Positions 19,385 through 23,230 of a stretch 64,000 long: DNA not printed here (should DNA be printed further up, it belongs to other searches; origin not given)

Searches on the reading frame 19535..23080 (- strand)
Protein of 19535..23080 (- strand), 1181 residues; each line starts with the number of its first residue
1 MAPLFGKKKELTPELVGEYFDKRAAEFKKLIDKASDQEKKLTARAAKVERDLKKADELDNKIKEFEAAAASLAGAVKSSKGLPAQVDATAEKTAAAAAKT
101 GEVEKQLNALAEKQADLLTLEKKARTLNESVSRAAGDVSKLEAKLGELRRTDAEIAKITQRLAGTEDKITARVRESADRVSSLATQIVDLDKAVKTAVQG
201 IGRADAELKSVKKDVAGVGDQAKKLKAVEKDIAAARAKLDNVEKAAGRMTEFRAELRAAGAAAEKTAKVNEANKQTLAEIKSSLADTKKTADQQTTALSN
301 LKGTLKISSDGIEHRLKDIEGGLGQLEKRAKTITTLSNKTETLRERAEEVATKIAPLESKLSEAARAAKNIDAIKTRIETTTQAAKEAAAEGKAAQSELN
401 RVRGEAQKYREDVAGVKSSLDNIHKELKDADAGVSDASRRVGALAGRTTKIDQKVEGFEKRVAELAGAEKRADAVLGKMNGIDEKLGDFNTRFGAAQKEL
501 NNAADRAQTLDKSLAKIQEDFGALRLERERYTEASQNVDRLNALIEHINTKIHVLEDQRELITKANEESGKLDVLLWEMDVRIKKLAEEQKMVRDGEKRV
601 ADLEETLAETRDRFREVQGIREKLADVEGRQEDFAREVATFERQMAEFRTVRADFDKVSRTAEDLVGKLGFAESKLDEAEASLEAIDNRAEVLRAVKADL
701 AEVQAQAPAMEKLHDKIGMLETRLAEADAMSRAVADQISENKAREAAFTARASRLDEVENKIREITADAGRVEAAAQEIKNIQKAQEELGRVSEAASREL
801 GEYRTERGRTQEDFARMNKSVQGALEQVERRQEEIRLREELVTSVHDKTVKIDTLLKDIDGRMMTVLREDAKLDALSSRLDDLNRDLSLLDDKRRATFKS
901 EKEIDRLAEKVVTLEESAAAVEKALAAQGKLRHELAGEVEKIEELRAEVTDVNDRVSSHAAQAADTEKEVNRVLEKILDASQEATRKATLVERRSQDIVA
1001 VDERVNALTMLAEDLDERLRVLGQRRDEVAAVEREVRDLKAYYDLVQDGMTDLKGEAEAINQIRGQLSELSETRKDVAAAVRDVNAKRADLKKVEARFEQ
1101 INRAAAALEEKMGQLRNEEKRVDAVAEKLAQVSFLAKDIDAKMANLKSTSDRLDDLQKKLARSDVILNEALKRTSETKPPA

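Call 61: search_protein_families(library=pfam, proteins=[window:19535-23080:-], max_evalue=0.00001)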
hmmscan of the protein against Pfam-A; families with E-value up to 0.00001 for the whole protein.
window:19535-23080:- (1181 aa): 5 families
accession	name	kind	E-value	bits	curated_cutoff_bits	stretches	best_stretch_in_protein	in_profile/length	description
PF10046.14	BLOC1_2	-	1.4e-12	48.2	33.4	0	23-77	35-89/96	Biogenesis of lysosome-related organelles complex-1 subunit 2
PF05531.17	NPV_P10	-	5.5e-10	40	29.8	0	1119-1169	17-67/75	Nucleopolyhedrovirus P10 protein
PF06009.19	Laminin_II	-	1.4e-09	38.6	33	0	947-1041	3-97/138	Laminin Domain II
PF07889.17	DUF1664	-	6.7e-06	26.6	34.6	0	1058-1116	66-121/124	Protein of unknown function (DUF1664)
PF04136.21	COG3_N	-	8.2e-06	26.3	27.9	0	1067-1146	3-82/147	Conserved oligomeric Golgi complex subunit 3, N-terminal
